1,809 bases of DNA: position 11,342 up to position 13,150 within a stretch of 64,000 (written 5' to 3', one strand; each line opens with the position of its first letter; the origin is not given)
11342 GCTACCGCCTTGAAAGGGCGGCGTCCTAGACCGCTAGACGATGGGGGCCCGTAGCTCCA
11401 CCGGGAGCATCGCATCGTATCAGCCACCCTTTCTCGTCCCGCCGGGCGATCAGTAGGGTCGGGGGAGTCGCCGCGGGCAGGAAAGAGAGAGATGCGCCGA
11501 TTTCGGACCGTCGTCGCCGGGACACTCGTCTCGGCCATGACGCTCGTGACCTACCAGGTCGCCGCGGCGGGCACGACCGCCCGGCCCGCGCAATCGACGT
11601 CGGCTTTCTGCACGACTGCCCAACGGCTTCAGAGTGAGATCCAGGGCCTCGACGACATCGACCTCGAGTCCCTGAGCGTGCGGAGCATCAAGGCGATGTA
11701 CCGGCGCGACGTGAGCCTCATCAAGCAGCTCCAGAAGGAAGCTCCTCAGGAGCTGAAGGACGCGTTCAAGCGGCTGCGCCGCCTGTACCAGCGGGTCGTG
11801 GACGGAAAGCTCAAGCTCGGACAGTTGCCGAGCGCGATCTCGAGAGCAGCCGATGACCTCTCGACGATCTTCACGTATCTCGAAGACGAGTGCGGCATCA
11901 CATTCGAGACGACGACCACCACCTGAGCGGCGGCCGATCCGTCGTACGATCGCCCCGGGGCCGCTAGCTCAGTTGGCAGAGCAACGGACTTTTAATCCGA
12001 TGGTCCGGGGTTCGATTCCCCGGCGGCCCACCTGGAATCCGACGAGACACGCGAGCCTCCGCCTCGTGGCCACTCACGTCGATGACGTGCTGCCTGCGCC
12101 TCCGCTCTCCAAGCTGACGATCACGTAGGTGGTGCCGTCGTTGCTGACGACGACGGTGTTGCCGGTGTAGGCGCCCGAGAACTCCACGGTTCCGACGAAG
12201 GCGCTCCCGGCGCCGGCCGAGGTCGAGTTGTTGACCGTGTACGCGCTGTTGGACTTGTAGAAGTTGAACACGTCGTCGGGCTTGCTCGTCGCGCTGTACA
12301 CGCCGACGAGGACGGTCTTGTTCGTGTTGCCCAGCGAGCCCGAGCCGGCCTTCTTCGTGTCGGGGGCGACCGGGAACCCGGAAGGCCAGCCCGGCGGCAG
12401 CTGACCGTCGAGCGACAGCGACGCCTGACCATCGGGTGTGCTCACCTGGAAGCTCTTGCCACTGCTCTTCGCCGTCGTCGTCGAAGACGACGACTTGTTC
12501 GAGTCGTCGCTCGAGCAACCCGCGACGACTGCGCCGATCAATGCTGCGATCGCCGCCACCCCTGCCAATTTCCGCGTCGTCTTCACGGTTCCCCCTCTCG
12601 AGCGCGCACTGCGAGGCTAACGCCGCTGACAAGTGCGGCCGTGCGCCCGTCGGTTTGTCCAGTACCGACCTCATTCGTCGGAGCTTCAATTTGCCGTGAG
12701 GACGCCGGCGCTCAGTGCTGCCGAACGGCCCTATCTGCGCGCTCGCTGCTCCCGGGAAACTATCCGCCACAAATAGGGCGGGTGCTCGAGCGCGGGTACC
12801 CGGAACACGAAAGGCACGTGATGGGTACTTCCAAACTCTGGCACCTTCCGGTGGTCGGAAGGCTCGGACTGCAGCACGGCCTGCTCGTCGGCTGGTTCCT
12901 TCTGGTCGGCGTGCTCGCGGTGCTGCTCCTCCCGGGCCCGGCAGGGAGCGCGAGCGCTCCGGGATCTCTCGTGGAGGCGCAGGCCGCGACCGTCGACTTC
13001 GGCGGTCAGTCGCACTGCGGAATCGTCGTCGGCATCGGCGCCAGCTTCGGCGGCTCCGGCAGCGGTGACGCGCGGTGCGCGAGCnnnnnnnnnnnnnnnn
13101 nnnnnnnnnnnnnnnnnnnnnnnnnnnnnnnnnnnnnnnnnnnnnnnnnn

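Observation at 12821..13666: Secreted protein built from two near-identical 94-aa Gly/Asn-rich, two-cysteine modules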

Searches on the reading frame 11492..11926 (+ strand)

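Call 7: search_protein_families(library=pfam, proteins=[window:11492-11926:+], max_evalue=1)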
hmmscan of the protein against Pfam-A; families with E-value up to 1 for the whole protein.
window:11492-11926:+ (144 aa): 4 families
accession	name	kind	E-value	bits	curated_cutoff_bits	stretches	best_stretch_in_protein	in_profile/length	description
PF11546.13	CompInhib_SCIN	-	0.0097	16.4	23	1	6-101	6-107/114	Staphylococcal complement inhibitor SCIN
PF03118.21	RNA_pol_A_CTD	-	0.06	13.5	23.8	1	60-90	19-49/67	Bacterial RNA polymerase, alpha chain C terminal domain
PF14772.11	NYD-SP28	-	0.065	13.7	22.1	1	80-109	47-76/102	Sperm tail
PF09228.15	Prok-TraM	-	0.16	12.8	22.2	1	41-101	12-74/102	Prokaryotic Transcriptional repressor TraM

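Call 8: search_protein_families(library=ncbifam, proteins=[window:11492-11926:+], max_evalue=1)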
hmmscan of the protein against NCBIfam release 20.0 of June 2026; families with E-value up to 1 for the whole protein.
window:11492-11926:+ (144 aa): 2 families
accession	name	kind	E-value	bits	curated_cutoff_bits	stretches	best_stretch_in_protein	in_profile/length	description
NF008935.0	PRK12292.1-1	equivalog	0.00098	18.2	350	1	66-133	184-253/382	ATP phosphoribosyltransferase regulatory subunit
NF003519.0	PRK05182.2-5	equivalog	0.082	11.8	277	1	52-90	251-291/320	DNA-directed RNA polymerase subunit alpha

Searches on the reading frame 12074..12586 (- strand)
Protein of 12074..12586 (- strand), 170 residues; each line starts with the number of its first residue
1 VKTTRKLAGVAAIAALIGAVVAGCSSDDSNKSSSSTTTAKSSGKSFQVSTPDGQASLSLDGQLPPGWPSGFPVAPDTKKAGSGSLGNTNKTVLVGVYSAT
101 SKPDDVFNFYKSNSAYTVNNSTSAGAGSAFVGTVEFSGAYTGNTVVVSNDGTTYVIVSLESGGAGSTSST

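Call 7: search_protein_families(library=pfam, proteins=[window:12074-12586:-], max_evalue=1)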
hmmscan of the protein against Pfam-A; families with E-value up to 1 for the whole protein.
window:12074-12586:- (170 aa): 0 families

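Call 8: search_protein_families(library=ncbifam, proteins=[window:12074-12586:-], max_evalue=1)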
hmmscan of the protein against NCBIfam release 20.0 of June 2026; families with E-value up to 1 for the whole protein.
window:12074-12586:- (170 aa): 5 families
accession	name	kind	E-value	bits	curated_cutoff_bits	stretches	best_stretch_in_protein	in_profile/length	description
NF053527.1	lipo_Cory_WKLS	subfamily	0.0019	18.1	105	1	10-65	2-45/166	WKL family lipoprotein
NF041941.1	lipo_FMN_PplA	exception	0.017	14.3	325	1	4-48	2-46/302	extracellular electron transfer flavoprotein PplA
NF003146.0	PRK04081.1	equivalog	0.048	13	194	1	3-42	6-45/207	hypothetical protein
NF041221.1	BagZ_FevE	exception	0.26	11.4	200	0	5-45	8-49/122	bagremycin/ferroverdin biosynthesis copper chaperon BagZ/FevE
NF033216.1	lipo_YgdI_YgdR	subfamily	0.49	10.3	42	0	10-28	5-23/71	YgdI/YgdR family lipoprotein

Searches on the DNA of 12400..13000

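Call 57: search_rna_families(source=window, start=12400, end=13000, threshold=evalue, max_evalue=10)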
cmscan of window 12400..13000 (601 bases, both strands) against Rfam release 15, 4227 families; matches with E-value up to 10: 2.
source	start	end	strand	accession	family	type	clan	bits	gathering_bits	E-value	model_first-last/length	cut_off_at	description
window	12640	12704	-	RF02950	D12-methyl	Gene; sRNA;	-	19.1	57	0.46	1-64/64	no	D12-methyl RNA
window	12470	12533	+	RF00498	EAV_LTH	Cis-reg; leader;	-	18.4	70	0.13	1-45/45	no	Equine arteritis virus leader TRS hairpin (LTH)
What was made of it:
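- Tried and rejected: Rfam was negative (call 57).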
